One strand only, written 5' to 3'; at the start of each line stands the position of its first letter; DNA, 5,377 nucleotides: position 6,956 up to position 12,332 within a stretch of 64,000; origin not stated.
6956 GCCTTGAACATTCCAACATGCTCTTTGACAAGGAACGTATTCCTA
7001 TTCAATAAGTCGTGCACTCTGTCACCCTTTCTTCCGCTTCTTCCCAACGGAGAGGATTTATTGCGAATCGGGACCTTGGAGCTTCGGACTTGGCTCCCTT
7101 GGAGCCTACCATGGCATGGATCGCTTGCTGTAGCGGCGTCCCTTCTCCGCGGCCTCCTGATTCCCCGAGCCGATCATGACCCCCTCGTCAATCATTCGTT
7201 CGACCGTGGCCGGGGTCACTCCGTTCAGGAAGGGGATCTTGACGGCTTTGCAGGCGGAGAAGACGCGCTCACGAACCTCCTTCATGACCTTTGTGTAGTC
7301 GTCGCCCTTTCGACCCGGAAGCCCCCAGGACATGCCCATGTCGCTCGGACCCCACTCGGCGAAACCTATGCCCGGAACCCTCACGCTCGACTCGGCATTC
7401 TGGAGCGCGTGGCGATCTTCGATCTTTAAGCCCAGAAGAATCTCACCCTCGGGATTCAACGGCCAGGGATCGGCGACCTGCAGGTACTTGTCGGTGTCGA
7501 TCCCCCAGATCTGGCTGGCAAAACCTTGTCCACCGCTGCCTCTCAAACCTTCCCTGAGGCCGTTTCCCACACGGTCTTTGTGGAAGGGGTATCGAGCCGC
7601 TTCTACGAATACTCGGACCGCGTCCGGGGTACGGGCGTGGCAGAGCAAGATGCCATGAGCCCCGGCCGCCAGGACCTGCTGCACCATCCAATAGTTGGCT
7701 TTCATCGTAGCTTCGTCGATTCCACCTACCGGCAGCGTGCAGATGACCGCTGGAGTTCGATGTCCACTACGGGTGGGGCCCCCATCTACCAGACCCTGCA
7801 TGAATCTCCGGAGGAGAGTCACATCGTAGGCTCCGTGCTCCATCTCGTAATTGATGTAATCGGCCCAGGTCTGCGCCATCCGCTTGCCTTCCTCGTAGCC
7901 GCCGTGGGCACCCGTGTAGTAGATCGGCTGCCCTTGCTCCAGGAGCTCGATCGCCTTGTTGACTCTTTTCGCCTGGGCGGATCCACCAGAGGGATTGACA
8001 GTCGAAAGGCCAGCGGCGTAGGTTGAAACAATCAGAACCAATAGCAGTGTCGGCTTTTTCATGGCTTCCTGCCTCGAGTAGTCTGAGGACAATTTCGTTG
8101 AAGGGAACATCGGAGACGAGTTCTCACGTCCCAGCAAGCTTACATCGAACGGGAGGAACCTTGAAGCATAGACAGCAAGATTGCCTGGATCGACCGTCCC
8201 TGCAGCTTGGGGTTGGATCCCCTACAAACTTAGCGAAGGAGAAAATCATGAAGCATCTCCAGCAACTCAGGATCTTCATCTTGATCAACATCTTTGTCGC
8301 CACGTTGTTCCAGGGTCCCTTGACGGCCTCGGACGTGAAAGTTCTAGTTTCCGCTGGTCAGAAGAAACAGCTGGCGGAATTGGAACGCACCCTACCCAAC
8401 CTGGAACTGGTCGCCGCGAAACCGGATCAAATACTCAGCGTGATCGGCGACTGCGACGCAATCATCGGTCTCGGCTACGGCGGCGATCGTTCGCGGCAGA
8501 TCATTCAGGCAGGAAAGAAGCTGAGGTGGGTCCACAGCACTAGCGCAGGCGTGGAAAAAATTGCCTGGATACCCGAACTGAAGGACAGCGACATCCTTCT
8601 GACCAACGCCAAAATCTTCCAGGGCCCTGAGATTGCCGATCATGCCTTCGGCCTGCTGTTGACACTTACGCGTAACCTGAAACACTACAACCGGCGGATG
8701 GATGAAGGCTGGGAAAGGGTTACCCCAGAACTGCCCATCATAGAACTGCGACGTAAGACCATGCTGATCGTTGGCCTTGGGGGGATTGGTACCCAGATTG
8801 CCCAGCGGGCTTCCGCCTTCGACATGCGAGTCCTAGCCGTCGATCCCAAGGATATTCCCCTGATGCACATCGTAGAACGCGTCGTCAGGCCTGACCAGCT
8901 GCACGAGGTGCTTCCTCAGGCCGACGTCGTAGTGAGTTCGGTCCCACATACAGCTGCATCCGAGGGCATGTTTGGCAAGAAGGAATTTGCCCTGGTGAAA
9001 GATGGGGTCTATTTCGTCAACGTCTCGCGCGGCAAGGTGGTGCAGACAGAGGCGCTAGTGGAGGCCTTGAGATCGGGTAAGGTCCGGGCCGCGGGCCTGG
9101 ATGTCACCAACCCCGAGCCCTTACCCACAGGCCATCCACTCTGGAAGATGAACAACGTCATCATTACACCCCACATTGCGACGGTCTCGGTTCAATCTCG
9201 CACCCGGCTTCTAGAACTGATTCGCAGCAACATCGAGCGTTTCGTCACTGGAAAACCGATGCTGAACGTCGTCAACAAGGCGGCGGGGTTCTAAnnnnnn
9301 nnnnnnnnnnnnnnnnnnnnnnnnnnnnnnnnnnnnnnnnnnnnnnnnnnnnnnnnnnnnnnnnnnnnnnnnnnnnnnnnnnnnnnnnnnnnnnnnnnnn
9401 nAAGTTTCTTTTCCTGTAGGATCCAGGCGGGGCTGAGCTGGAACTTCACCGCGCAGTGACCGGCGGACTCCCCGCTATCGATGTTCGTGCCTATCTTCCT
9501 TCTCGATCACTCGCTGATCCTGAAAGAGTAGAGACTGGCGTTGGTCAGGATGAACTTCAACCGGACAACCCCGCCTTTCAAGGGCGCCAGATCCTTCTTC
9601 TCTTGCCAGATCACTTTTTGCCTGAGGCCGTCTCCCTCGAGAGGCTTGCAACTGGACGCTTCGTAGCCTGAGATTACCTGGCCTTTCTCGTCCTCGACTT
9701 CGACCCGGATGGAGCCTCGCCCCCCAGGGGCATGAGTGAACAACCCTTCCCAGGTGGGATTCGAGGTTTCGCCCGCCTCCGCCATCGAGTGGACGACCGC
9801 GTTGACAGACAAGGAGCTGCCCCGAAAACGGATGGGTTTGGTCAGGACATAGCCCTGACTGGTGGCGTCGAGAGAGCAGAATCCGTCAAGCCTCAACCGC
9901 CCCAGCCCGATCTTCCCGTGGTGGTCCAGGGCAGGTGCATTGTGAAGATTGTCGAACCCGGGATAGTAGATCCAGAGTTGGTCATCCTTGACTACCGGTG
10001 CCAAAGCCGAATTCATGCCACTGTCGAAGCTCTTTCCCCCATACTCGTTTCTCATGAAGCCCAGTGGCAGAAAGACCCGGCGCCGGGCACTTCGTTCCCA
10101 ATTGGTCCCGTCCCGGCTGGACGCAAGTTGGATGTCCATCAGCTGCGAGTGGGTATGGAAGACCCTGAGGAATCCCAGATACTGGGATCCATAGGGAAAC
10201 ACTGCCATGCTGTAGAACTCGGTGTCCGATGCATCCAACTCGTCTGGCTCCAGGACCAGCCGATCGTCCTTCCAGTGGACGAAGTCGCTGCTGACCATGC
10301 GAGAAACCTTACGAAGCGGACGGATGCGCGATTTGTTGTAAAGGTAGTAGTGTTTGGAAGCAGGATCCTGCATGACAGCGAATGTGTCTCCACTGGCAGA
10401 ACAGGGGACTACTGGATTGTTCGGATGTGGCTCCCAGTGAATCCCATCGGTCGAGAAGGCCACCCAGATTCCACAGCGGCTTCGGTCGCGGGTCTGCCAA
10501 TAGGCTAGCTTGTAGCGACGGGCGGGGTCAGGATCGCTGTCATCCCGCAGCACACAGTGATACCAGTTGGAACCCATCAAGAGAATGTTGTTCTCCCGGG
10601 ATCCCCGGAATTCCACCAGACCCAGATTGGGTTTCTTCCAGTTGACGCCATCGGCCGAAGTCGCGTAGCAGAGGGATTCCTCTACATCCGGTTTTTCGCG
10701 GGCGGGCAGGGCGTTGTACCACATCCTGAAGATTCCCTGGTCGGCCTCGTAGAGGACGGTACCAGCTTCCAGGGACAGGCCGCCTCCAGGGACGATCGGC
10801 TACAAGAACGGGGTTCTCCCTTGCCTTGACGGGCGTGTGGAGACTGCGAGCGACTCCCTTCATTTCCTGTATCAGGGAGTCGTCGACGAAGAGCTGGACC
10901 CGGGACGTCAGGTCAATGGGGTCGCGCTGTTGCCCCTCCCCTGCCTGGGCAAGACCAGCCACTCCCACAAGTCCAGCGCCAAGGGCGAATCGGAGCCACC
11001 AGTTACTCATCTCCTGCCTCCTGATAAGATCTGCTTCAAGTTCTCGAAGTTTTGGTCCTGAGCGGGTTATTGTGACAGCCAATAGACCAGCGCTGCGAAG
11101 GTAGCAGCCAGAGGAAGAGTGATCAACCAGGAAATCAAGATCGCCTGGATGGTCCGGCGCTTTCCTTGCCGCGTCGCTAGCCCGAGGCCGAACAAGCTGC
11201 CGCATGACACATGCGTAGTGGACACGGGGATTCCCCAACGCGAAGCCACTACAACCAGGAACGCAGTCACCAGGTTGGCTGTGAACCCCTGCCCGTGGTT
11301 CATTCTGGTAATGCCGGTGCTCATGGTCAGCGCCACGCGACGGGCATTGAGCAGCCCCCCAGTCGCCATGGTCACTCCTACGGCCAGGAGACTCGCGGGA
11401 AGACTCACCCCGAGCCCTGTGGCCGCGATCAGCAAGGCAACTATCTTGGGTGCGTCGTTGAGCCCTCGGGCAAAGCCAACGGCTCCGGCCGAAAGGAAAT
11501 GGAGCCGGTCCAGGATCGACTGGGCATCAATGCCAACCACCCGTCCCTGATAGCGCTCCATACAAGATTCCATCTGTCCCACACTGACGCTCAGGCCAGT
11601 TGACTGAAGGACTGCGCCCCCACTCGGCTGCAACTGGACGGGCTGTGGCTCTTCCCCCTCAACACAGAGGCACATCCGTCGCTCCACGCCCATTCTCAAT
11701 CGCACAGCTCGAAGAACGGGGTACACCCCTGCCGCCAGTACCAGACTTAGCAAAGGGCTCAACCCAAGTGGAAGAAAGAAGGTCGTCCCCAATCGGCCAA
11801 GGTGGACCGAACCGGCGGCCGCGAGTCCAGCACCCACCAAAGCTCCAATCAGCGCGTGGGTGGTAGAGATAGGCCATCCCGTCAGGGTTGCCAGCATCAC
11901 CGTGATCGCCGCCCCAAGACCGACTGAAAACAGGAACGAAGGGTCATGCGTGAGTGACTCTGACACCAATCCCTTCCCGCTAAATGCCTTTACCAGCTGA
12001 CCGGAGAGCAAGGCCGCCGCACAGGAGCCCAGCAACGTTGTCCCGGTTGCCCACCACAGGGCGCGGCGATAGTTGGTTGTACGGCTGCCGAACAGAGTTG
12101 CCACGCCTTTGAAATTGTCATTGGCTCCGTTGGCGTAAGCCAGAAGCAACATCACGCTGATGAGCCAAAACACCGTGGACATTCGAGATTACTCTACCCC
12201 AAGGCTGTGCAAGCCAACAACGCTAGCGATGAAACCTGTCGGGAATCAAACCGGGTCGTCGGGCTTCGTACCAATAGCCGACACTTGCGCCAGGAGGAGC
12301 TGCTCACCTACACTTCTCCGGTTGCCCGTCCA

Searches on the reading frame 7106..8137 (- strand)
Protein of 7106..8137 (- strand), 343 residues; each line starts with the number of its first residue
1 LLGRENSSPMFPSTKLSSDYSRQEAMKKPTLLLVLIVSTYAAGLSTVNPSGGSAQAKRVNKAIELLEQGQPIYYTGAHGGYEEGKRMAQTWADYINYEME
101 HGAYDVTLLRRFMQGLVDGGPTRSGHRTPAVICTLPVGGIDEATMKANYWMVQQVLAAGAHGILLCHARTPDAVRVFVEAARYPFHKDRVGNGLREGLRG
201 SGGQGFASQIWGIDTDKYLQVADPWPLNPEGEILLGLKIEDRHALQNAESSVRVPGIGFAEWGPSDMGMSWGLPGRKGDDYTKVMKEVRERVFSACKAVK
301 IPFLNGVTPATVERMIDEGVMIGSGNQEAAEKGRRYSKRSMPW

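Call 51: search_protein_families(library=pfam, max_evalue=0.001, proteins=[window:7106-8137:-])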
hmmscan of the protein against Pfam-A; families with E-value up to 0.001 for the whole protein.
window:7106-8137:- (343 aa): 1 family
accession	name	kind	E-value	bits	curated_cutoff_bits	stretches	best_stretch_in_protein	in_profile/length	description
PF03328.21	HpcH_HpaI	-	1.5e-06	28.1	25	1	153-310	79-194/221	HpcH/HpaI aldolase/citrate lyase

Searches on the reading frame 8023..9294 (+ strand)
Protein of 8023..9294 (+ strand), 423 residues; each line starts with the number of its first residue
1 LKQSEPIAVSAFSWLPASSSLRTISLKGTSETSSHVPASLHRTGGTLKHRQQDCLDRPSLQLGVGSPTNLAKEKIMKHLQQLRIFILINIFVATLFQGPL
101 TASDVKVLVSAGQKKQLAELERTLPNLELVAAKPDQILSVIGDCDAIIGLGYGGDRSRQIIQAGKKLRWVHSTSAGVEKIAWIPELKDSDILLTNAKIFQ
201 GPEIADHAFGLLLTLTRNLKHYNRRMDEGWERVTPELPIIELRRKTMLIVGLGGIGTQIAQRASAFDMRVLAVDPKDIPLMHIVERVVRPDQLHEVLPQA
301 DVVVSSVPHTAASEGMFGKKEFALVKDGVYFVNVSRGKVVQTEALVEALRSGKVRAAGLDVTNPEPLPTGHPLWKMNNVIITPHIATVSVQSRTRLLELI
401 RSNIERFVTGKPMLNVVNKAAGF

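Call 51: search_protein_families(library=pfam, max_evalue=0.001, proteins=[window:8023-9294:+])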
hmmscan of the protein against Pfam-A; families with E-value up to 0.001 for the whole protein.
window:8023-9294:+ (423 aa): 3 families
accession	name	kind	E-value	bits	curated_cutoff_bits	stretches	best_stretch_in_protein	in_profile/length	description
PF02826.25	2-Hacid_dh_C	-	1.8e-57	194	25.1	1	209-386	1-178/178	D-isomer specific 2-hydroxyacid dehydrogenase, NAD binding domain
PF00389.36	2-Hacid_dh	-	1.7e-09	37.9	24.6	1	117-418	12-134/134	D-isomer specific 2-hydroxyacid dehydrogenase, catalytic domain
PF03446.21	NAD_binding_2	-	0.00025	21.5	21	0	249-356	4-114/161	NAD binding domain of 6-phosphogluconate dehydrogenase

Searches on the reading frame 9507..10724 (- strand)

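Call 51: search_protein_families(library=pfam, max_evalue=0.001, proteins=[window:9507-10724:-])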
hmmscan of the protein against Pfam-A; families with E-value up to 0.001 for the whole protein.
window:9507-10724:- (405 aa): 1 family
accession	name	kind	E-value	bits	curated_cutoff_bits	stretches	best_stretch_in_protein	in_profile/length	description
PF00251.26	Glyco_hydro_32N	-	0.0002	21.5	22.1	0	141-214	41-116/307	Glycosyl hydrolases family 32 N-terminal domain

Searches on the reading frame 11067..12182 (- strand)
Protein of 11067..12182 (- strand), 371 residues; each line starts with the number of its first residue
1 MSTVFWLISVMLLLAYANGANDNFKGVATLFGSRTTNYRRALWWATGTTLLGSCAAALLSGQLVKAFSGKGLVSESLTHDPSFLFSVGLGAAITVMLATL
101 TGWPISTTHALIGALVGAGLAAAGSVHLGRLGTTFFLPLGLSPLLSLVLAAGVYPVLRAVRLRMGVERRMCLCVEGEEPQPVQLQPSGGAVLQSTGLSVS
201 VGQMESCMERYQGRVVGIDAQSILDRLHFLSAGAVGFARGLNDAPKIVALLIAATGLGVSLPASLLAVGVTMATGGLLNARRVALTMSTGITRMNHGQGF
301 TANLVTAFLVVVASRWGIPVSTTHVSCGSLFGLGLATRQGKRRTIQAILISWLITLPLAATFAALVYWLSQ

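Call 51: search_protein_families(library=pfam, max_evalue=0.001, proteins=[window:11067-12182:-])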
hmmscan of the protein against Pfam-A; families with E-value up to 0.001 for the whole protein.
window:11067-12182:- (371 aa): 2 families
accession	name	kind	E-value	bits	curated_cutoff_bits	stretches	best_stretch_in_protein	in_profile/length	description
PF01384.25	PHO4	-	2.9e-63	214.4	33.7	1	18-363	1-350/350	Phosphate transporter family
PF09339.16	HTH_IclR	-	4.9e-05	23.5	22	0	96-121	23-48/52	IclR helix-turn-helix domain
